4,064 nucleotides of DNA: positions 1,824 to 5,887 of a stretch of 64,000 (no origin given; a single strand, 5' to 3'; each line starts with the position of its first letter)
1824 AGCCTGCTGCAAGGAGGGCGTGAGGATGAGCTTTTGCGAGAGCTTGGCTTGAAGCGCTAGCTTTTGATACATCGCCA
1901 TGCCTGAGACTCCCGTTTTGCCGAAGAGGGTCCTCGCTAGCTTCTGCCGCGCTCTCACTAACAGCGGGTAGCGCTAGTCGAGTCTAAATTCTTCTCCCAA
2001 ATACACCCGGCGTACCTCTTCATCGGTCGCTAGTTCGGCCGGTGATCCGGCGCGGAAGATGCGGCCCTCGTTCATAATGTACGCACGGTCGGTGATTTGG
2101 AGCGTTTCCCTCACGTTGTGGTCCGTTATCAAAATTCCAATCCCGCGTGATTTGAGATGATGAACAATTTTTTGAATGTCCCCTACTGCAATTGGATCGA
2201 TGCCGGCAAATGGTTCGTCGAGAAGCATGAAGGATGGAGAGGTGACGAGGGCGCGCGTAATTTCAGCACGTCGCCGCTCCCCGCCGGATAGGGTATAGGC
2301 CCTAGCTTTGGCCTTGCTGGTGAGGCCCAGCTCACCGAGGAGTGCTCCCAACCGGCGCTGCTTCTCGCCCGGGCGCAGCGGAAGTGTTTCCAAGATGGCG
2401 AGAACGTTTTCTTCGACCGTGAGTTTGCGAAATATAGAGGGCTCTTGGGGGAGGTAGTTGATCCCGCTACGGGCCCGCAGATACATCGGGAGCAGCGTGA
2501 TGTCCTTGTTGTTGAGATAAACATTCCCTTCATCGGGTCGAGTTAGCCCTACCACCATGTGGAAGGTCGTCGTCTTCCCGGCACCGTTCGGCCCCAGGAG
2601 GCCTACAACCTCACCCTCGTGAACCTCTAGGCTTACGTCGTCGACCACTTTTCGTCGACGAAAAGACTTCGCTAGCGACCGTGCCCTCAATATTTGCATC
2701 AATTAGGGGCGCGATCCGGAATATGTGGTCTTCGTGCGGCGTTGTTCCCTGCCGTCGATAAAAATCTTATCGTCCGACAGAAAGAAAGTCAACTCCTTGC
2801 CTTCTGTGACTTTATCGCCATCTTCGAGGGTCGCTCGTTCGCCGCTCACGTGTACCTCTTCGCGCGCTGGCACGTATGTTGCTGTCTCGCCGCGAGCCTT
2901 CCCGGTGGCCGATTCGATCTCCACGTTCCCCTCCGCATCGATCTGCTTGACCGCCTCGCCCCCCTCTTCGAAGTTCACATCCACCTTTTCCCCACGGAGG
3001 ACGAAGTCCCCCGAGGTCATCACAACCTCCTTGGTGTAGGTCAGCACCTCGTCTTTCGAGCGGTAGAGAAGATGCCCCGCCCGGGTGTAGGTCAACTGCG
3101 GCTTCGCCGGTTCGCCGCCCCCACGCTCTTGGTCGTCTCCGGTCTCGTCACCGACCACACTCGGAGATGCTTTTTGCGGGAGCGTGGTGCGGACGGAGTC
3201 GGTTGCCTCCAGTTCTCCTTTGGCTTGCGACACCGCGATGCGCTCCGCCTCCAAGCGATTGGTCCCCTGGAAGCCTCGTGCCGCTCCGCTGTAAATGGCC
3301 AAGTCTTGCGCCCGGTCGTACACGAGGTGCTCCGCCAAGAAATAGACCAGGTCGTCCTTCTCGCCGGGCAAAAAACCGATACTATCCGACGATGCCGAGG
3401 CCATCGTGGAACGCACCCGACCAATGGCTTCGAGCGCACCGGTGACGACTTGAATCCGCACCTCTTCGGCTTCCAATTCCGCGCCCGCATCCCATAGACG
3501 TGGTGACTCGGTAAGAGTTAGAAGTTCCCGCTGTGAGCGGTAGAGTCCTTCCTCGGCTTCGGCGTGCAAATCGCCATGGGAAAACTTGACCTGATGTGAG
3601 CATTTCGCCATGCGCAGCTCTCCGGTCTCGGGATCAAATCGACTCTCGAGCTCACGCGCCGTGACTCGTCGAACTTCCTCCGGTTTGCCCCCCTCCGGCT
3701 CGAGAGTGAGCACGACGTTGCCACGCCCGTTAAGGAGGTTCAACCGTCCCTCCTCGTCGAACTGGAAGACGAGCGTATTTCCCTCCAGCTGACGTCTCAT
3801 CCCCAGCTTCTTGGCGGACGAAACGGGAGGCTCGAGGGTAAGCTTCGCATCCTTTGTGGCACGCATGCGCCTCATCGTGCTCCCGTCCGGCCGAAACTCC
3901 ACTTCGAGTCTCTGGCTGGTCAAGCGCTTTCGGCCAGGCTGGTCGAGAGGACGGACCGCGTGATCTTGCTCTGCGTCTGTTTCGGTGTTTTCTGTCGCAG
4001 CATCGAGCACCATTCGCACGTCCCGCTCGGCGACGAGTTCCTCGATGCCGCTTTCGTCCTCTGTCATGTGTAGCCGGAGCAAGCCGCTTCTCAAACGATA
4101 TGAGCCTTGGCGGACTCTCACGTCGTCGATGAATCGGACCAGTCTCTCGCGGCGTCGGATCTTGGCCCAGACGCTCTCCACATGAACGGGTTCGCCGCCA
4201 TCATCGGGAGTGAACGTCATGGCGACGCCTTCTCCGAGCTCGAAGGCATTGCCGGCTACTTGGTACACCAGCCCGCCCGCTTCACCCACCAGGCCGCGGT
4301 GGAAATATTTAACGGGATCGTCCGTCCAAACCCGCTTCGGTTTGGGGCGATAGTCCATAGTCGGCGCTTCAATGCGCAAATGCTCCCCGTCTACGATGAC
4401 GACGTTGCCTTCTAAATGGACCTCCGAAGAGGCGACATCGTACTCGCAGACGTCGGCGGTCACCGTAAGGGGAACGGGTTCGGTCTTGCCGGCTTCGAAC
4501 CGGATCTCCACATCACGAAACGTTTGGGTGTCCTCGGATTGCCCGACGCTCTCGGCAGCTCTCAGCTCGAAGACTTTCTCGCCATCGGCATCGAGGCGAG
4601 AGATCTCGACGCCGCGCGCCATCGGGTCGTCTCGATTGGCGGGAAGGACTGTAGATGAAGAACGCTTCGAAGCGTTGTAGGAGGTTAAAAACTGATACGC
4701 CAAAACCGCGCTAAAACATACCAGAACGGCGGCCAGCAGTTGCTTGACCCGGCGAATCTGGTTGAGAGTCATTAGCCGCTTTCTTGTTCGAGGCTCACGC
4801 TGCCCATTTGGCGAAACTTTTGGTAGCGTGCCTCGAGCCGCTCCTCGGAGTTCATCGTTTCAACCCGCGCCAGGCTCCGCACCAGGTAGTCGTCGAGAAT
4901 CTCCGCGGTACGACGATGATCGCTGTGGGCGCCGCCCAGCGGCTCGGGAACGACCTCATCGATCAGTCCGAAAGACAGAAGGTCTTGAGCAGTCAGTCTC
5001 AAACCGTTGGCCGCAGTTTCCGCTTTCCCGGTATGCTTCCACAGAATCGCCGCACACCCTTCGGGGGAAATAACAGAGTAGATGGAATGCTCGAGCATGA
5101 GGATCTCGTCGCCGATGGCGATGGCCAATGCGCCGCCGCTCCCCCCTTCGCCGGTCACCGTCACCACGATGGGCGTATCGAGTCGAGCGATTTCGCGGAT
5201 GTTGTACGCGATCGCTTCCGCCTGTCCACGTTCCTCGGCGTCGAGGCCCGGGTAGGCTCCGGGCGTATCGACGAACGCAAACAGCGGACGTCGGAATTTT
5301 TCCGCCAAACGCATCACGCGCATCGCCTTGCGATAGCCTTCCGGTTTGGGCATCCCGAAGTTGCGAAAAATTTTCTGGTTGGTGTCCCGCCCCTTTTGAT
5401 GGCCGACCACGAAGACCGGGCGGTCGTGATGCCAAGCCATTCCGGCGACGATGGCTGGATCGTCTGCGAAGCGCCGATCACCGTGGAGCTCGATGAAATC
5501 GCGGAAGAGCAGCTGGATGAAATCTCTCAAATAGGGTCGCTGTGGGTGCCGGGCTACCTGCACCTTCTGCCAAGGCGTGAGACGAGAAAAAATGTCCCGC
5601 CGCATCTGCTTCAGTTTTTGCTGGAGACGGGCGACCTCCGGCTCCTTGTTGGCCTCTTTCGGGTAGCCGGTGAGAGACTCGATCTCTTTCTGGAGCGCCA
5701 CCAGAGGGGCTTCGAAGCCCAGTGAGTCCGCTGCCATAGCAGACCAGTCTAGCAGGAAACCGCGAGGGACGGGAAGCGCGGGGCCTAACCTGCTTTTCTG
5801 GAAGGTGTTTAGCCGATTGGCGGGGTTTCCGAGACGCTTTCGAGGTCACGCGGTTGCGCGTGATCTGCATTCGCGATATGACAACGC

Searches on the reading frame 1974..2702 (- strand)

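Call 43: search_protein_families(library=pfam, proteins=[window:1974-2702:-], max_evalue=0.001)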
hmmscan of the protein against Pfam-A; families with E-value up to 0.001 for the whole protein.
window:1974-2702:- (242 aa): 3 families
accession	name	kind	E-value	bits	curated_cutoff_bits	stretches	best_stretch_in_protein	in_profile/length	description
PF00005.33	ABC_tran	-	1.4e-35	123.3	25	1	21-166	2-137/137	ABC transporter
PF12399.14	BCA_ABC_TP_C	-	1.3e-05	25.1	25.5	1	219-239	6-26/27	Branched-chain amino acid ATP-binding cassette transporter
PF13304.12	AAA_21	-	0.00046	20.8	27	0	122-193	222-296/304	AAA domain, putative AbiEii toxin, Type IV TA system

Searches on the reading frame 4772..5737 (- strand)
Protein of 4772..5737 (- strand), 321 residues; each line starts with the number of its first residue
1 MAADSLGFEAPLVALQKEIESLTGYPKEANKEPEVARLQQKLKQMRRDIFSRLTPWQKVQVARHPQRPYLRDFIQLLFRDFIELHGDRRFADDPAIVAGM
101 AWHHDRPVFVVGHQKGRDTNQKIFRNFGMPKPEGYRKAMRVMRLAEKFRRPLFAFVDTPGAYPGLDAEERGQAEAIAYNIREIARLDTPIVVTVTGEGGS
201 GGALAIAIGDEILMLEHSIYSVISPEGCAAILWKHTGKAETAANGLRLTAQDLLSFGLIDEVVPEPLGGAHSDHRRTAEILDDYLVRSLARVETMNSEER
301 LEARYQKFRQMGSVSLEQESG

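Call 43: search_protein_families(library=pfam, proteins=[window:4772-5737:-], max_evalue=0.001)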
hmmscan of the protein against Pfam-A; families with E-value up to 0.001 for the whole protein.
window:4772-5737:- (321 aa): 3 families
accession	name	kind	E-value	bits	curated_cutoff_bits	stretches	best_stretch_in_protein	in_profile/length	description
PF03255.19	ACCA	-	1.5e-138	461.6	23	1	6-312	2-310/310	Acetyl co-enzyme A carboxylase carboxyltransferase-like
PF01039.27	Carboxyl_trans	-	7.4e-15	55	22.3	1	94-243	282-427/493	Carboxyl transferase domain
PF00378.25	ECH_1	-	0.00021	21.1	27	1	172-265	73-176/251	Enoyl-CoA hydratase/isomerase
